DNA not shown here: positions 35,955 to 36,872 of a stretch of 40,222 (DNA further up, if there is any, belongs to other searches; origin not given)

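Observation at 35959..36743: Reverse-oriented AT-rich membrane protein plus coupled micro-ORF wedged between VRR-NUC and helicase genes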

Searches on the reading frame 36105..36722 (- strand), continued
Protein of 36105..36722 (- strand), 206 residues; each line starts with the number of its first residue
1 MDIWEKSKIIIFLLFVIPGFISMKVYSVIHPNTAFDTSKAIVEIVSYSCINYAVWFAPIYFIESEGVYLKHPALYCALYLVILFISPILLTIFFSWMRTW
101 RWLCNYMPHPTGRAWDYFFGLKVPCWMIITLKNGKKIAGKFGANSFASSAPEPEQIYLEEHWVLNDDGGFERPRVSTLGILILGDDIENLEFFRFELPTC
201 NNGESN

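Call 23: find_encoding_contigs(protein=P0024, flank=6000, max_places=3)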
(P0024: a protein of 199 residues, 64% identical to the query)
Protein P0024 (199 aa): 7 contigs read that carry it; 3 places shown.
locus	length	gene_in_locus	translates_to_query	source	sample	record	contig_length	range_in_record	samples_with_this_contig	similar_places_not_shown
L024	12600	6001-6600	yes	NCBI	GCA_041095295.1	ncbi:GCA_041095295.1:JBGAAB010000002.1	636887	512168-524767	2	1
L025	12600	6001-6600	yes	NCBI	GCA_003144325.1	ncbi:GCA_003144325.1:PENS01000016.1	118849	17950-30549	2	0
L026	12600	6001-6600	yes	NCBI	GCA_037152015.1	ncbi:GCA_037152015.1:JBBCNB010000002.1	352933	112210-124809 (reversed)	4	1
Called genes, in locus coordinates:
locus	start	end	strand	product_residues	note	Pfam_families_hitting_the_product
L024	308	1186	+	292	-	PF01656:CbiA, PF02374:ArsA_ATPase (weak), PF10609:ParA (weak), PF13614:AAA_31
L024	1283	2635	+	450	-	PF00772:DnaB, PF13481:AAA_25 (weak), PF03796:DnaB_C, PF06745:ATPase (weak)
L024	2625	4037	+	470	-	-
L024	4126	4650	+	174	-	PF11198:DUF2857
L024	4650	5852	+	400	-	-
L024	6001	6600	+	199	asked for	PF19865:DUF6338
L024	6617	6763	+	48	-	-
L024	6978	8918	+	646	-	PF02463:SMC_N, PF11398:DUF2813 (faint), PF13175:AAA_15, PF13476:AAA_23, PF13304:AAA_21 (weak), PF13175:AAA_15, PF13304:AAA_21, PF20469:OLD-like_TOPRIM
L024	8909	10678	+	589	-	PF00580:UvrD-helicase, PF13245:AAA_19, PF13604:AAA_30 (faint)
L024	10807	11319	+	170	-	-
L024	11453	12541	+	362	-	-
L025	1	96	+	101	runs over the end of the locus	PF08401:ArdcN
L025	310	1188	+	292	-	PF01656:CbiA, PF02374:ArsA_ATPase (weak), PF10609:ParA (weak), PF13614:AAA_31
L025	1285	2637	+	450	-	PF00772:DnaB, PF13481:AAA_25 (weak), PF03796:DnaB_C, PF06745:ATPase (weak)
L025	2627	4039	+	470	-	-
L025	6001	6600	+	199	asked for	PF19865:DUF6338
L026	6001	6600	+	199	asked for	PF19865:DUF6338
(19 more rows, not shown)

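Call 31: search_solved_structures(query=A1, max_evalue=10)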
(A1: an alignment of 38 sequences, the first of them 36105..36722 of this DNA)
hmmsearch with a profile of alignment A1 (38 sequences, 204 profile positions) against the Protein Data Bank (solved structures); distinct sequences matched with E-value up to 10: 0.

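Call 32: find_related_loci(query=A1, collection=genome_contigs, flank=6000)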
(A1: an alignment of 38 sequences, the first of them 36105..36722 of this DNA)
Query A1 (206 aa) in genome_contigs; peptide patterns used: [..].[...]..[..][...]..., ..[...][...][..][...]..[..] (x = any residue, [..] = any of these).
259 stretches matched a pattern; 83 encode a relative of the query (tblastn E <= 1e-3); the best 80 are kept; 80 distinct loci.
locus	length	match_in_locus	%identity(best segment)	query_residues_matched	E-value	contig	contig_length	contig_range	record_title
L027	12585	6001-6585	64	1-195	9e-88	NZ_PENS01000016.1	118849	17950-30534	Proteus terrae strain LMG 28659 Scaffold15_1, whole genome shotgun sequence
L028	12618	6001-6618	60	1-206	2e-87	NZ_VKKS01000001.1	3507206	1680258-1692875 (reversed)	Morganella morganii strain Mm1 Mm1_Scaffold1, whole genome shotgun sequence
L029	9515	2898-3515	49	1-206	2e-68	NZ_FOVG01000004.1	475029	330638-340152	Candidatus Pantoea varia isolate OV426, whole genome shotgun sequence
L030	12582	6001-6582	52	1-194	5e-67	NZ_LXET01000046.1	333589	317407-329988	Hafnia paralvei ATCC 29927 Sequence00046, whole genome shotgun sequence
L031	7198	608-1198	49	1-197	2e-66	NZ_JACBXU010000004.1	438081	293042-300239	Pantoea sp. WMus005 NODE_4_length_438081_cov_57.334880, whole genome shotgun sequence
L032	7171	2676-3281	48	1-202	4e-66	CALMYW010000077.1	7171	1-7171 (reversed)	MAG TPA_asm: uncultured Sphingorhabdus sp. isolate SRR2107215_bin.119_CONCOCT_v1.1_MAG genome assembly, contig: ERZ79492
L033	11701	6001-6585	48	1-195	3e-65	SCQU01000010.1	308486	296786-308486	MAG: Rhodanobacteraceae bacterium isolate FW021_bin.35 FW021_bin.35-26607, whole genome shotgun sequence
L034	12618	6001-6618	49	1-206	7e-68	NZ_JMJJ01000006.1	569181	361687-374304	Pantoea ananatis LMG 2665 Contig6, whole genome shotgun sequence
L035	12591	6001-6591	47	1-204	2e-64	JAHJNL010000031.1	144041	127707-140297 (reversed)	MAG: Proteobacteria bacterium isolate Old_saline_glass_biofilm.mb.15 Old_saline_glass_b.mb.15_k141_13588, whole genome s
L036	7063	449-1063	50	1-205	4e-64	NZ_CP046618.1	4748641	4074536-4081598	Enterobacter asburiae strain AEB30 chromosome, complete genome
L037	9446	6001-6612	47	1-204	1e-63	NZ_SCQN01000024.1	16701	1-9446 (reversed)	MAG: Castellaniella sp. isolate FW021_bin.21 FW021_bin.21-24524, whole genome shotgun sequence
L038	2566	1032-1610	47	1-193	3e-63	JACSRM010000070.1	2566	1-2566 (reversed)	MAG: Burkholderiaceae bacterium isolate PR4 contig-70_54306, whole genome shotgun sequence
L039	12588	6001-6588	46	1-196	1e-61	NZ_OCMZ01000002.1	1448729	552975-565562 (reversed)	Nitrosovibrio sp. Nv4, whole genome shotgun sequence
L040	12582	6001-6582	48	1-194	2e-61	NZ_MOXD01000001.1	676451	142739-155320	Serratia oryzae strain J11-6 NODE_1_length_676451_cov_35.3381, whole genome shotgun sequence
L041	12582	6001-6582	47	1-194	2e-61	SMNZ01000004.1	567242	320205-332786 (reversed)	Alteromonadaceae bacterium M269 M269_contig_4, whole genome shotgun sequence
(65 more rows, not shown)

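Call 35: predict_structure(alignment_id=A1)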
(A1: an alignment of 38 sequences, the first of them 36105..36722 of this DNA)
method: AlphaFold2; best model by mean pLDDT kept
length: 206 residues; sequences in the alignment: 38
mean_pLDDT: 78.7   pTM: 0.57
mean pLDDT of the five models: 78.7, 77.5, 77.0, 77.0, 74.3
residues with pLDDT >= 90: 10; 70-90: 156; 50-70: 31; < 50: 9
segments of 3 or more residues with pLDDT < 50: 199-206
pLDDT, mean of each block of 10 residues (from residue 1): 73 84 82 65 86 88 86 89 90 82 68 66 84 89 74 72 85 83 80 70 40
secondary structure, 60 per line:
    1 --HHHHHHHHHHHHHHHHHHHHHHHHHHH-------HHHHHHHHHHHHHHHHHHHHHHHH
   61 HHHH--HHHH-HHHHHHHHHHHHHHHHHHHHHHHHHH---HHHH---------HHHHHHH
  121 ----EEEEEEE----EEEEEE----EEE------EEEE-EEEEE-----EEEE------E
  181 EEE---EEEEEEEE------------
elements in order: H3-29 H37-64 H67-70 H72-97 H101-104 H114-120 E125-131 E136-141 E146-148 E155-158 E160-164 E170-173 E180-183 E187-194

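Call 44: search_protein_families(library=pfam, alignment_id=A2, max_evalue=0.00001)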
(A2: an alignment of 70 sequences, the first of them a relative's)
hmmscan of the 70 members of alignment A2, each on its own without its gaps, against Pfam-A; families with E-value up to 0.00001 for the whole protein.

A. member 1, L027:4637-5851:+ (405 aa): 0 families

B. families by the number of members that match (of 70 scanned): 58 families (the first 25 are shown)
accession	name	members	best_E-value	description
PF00176.29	SNF2-rel_dom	3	1.8e-12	SNF2-related domain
PF00589.27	Phage_integrase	2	1.8e-31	Phage integrase family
PF00078.32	RVT_1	2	1.6e-20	Reverse transcriptase (RNA-dependent DNA polymerase)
PF00464.25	SHMT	1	1.4e-165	Serine hydroxymethyltransferase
PF20551.3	DUF6765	1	5.8e-96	Family of unknown function (DUF6765)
PF01653.23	DNA_ligase_aden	1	6.5e-93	NAD-dependent DNA ligase adenylation domain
PF04245.18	NA37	1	4.7e-84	37-kD nucleoid-associated bacterial protein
PF00268.27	Ribonuc_red_sm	1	6.3e-62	Ribonucleotide reductase, small chain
PF04299.18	FMN_bind_2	1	8e-52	Putative FMN-binding domain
PF07804.18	HipA_C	1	1e-47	HipA-like C-terminal domain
PF01380.27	SIS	1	2.7e-45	SIS domain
PF14557.12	AphA_like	1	1.9e-44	Putative AphA-like transcriptional regulator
PF07690.21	MFS_1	1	1.9e-43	Major Facilitator Superfamily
PF24838.2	8xMP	1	4.5e-43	Octameric membrane protein family (8xMP)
PF00106.31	adh_short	1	1.2e-42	short chain dehydrogenase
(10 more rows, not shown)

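Call 45: search_protein_families(library=pfam, alignment_id=A3, max_evalue=0.00001)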
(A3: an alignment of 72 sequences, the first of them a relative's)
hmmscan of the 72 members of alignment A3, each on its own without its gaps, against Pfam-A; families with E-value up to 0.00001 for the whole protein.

A. member 1, L027:6978-8915:+ (646 aa): 6 families
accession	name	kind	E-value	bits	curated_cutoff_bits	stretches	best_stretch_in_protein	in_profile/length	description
PF13175.12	AAA_15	-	6.6e-41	141.6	32.1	2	139-342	197-373/374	AAA ATPase domain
PF13304.12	AAA_21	-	1.8e-22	81.2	27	1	26-342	1-302/304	AAA domain, putative AbiEii toxin, Type IV TA system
PF02463.25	SMC_N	-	1.8e-12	47.6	40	1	2-49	1-49/220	RecF/RecN/SMC N terminal domain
PF13476.12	AAA_23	-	2.3e-12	48.4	27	1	6-197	2-168/201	AAA domain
PF11398.14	DUF2813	-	2.7e-12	47.2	21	0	188-361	179-343/372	Protein of unknown function (DUF2813)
PF20469.4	OLD-like_TOPRIM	-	5.2e-11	43.4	23.2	1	390-473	1-67/67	Overcoming lysogenization defect protein-like, TOPRIM domain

B. families by the number of members that match (of 72 scanned): 52 families (the first 25 are shown)
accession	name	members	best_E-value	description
PF20720.3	nSTAND3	3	8.7e-49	Novel STAND NTPase 3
PF13175.12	AAA_15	2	6.6e-41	AAA ATPase domain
PF00271.37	Helicase_C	2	1.3e-30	Helicase conserved C-terminal domain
PF13304.12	AAA_21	2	1.8e-22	AAA domain, putative AbiEii toxin, Type IV TA system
PF00656.27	Peptidase_C14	2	1.5e-19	Caspase domain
PF02463.25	SMC_N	2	1.8e-12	RecF/RecN/SMC N terminal domain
PF13476.12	AAA_23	2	2.3e-12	AAA domain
PF11398.14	DUF2813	2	2.7e-12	Protein of unknown function (DUF2813)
PF20469.4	OLD-like_TOPRIM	2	5.2e-11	Overcoming lysogenization defect protein-like, TOPRIM domain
PF13166.12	AAA_13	1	8.1e-129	AAA domain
PF00155.27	Aminotran_1_2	1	3.5e-72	Aminotransferase class I and II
PF07751.16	Abi_2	1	3.9e-55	Abi-like protein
PF00270.35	DEAD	1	2.4e-52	DEAD/DEAH box helicase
PF00483.29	NTP_transferase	1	3e-38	Nucleotidyl transferase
PF13604.12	AAA_30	1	8.7e-38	AAA domain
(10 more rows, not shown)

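Call 46: search_protein_families(library=padloc, alignment_id=A3, max_evalue=1e-10)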
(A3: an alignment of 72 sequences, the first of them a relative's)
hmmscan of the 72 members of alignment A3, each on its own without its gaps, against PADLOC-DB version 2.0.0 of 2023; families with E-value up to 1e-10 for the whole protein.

A. member 1, L027:6978-8915:+ (646 aa): 97 families (the best 25 are shown)
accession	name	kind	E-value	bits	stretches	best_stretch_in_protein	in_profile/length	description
PDLC00091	GajA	-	3e-273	906.3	1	1-640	1-623/627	AAA ATPase domain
PDLC00096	GajA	-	1.9e-211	702.1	1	1-639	1-615/630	AAA ATPase domain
PDLC00064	GajA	-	1.9e-192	638.4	1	158-641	2-461/464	AAA ATPase domain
PDLC00099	GajA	-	1.2e-154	514.7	1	1-640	1-621/626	AAA ATPase domain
PDLC00071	GajA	-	5.3e-118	393.3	1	1-637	1-582/588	AAA ATPase domain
PDLC00080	GajA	-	1.9e-112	375.1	1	1-619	1-592/622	AAA ATPase domain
PDLC00069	GajA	-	2.6e-99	331.5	2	118-636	151-683/687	AAA ATPase domain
PDLC00083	GajA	-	2.1e-98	328.4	1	1-636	1-635/639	AAA ATPase domain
PDLC00073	GajA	-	1.4e-91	306.3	1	1-634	1-584/589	AAA ATPase domain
PDLC00070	GajA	-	6.3e-81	270.8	1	1-634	1-589/596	AAA ATPase domain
PDLC00072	GajA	-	7.6e-70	234.2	2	136-639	198-641/709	AAA ATPase domain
PDLC00101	GajA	-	9.7e-67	224.1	1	1-449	1-422/632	AAA ATPase domain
PDLC00077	GajA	-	1.5e-66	223.3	1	118-476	170-501/616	AAA ATPase domain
PDLC00092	GajA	-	1.5e-60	203.4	1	136-449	166-456/604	AAA ATPase domain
PDLC00100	GajA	-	2.8e-57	192.8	2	1-352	1-337/619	AAA ATPase domain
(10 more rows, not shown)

B. families by the number of members that match (of 72 scanned): 194 families (the first 25 are shown)
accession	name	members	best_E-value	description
PDLC00091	GajA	2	3e-273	AAA ATPase domain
PDLC04168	GajA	2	4.9e-222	-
PDLC00096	GajA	2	1.9e-211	AAA ATPase domain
PDLC00099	GajA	2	1.2e-154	AAA ATPase domain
PDLC00071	GajA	2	5.3e-118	AAA ATPase domain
PDLC00080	GajA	2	1.9e-112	AAA ATPase domain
PDLC00069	GajA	2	2.6e-99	AAA ATPase domain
PDLC00083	GajA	2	2.1e-98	AAA ATPase domain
PDLC00070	GajA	2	6.3e-81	AAA ATPase domain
PDLC00101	GajA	2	9.7e-67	AAA ATPase domain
PDLC00077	GajA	2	1.5e-66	AAA ATPase domain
PDLC00090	GajA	2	6.3e-50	AAA ATPase domain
PDLC00065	GajA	2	6.9e-43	AAA ATPase domain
PDLC02979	AriA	2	5.3e-40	-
PDLC00067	GajA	2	3e-36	AAA ATPase domain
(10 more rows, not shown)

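Call 47: search_protein_families(library=padloc, alignment_id=A2, max_evalue=1e-10)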
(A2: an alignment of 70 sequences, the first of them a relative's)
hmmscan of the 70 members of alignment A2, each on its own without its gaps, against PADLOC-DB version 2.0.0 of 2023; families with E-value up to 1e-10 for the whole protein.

A. member 1, L027:4637-5851:+ (405 aa): 0 families

B. families by the number of members that match (of 70 scanned): 88 families (the first 25 are shown)
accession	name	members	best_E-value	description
PDLC02850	DpdE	3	3.8e-15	DpdE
PDLC02952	RT_VI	2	5.3e-68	-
PDLC02960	RT-Protease_XI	2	3.6e-52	single gene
PDLC02959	RT-Protease_XI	2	4.9e-52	single gene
PDLC03739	RT_Ec107-like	2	2.4e-50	retron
PDLC02946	RT_III-A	2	5.3e-50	-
PDLC02941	RT_II-A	2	1.1e-49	-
PDLC02942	RT_III-A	2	1.7e-49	-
PDLC02940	RT_II-A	2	3e-45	-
PDLC02967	RT-Toprim_I-C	2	4.9e-42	single gene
PDLC02945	RT_III-A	2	1.8e-39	-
PDLC02948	RT_IX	2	1.8e-39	-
PDLC02966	RT-Toprim_I-C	2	4.4e-38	single gene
PDLC02964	RT-Toprim_I-C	2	5.5e-38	single gene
PDLC02963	RT-Toprim_I-C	2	9e-38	single gene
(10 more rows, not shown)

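Call 48: search_protein_families(library=padloc, proteins=[L016:7144-9264:+], max_evalue=0.001)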
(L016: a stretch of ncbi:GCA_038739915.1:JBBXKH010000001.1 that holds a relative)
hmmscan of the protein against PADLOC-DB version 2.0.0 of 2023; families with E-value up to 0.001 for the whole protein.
L016:7144-9264:+ (707 aa): 7 families
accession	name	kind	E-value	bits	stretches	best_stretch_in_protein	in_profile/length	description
PDLC02361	PifA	-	3e-70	235.7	1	3-679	4-704/720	PifA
PDLC04959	PDC-S20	-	4.1e-20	70.7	1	18-344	19-360/464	-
PDLC04957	PDC-S20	-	6.1e-12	43.8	1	17-289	5-297/446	-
PDLC02210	QatA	-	2.5e-11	40.8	2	156-261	184-291/593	-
PDLC04958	PDC-S20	-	4.7e-11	40.7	1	18-307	4-307/458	-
PDLC02209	QatA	-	5.1e-09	33.3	1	18-81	11-72/646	-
PDLC04956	PDC-S20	-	8.3e-07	26.7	1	34-334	26-343/450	-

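Call 49: search_protein_families(library=pfam, proteins=[L020:5146-5640:+, L020:5688-5942:+, L020:7333-9033:-], max_evalue=0.001)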
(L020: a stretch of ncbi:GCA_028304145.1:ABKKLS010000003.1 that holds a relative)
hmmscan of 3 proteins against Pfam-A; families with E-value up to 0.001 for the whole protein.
L020:5146-5640:+ (165 aa): 3 families
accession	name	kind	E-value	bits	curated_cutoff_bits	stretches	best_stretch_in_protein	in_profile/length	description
PF10571.15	UPF0547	-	1.1e-05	25.9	29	1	5-24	2-21/26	Uncharacterised protein family UPF0547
PF13248.11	Zn_ribbon_3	-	2.8e-05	23.8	27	1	4-26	3-25/26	zinc-ribbon domain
PF13240.11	Zn_Ribbon_1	-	0.00083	19.5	25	0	5-24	1-20/23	zinc-ribbon domain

L020:5688-5942:+ (85 aa): 0 families

L020:7333-9033:- (566 aa): 3 families
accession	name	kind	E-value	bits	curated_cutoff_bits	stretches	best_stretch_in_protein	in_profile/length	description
PF06715.18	Gp5_C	-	6.1e-05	23.3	20.4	0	462-484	1-23/24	Gp5 C-terminal repeat (3 copies)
PF04717.18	Phage_base_V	-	0.00012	22.8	23.8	1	308-344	34-70/75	Type VI secretion system/phage-baseplate injector OB domain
PF22178.3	Gp5_trimer_C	-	0.00086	19.9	30.9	0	439-486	51-98/112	Bacteriophage T4 gp5 C-terminal trimerisation domain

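Call 64: fold_search(model_id=the predicted structure, library=viral)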
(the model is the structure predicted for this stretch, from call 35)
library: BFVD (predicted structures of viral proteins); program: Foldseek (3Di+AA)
matches with E <= 10: 683; with E <= 0.001: 1
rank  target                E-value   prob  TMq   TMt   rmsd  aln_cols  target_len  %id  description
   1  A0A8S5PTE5            2.9e-05  1.00  0.53  0.55   5.9       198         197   19  Uncharacterized protein [Siphoviridae sp. ct96x5]
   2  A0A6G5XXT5            1.4e-02  0.63  0.19  0.20  12.4       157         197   15  (no name in the UniProt tables at hand)
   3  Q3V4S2                3.0e-02  0.99  0.23  0.48   6.5        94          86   17  Uncharacterized protein ORF86 [Acidianus two-tailed virus]
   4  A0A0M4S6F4            3.8e-02  0.97  0.21  0.37  12.9        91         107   14  Uncharacterized protein [Streptococcus phage A25]
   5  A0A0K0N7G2            4.0e-02  1.00  0.22  0.57   5.7        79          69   16  Uncharacterized protein [Gordonia phage GMA2]
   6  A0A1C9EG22            4.0e-02  0.93  0.20  0.33   8.6        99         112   13  (no name in the UniProt tables at hand)
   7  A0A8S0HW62            4.5e-02  0.99  0.23  0.51   3.3        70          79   26  (no name in the UniProt tables at hand)
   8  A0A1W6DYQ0            5.0e-02  0.96  0.19  0.46   5.6        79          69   11  Uncharacterized protein [Aeromonas phage phiA8-29]
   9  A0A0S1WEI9            5.6e-02  0.92  0.16  0.40  12.5        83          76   18  (no name in the UniProt tables at hand)
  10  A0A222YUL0            6.0e-02  0.96  0.19  0.44   4.5        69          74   12  (no name in the UniProt tables at hand)
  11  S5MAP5                6.0e-02  0.94  0.21  0.33   4.8        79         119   14  Uncharacterized protein [Sinorhizobium phage phiM12]
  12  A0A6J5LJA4            6.7e-02  0.87  0.25  0.44   7.4       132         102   10  Uncharacterized protein [uncultured Caudovirales phage]
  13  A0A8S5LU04            7.1e-02  0.98  0.23  0.49   4.5        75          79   19  Uncharacterized protein [Siphoviridae sp. ctKm44]
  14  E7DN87                7.5e-02  0.66  0.19  0.34   8.0        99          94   15  (no name in the UniProt tables at hand)
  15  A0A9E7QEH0            8.9e-02  0.91  0.17  0.55   8.3        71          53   17  (no name in the UniProt tables at hand)
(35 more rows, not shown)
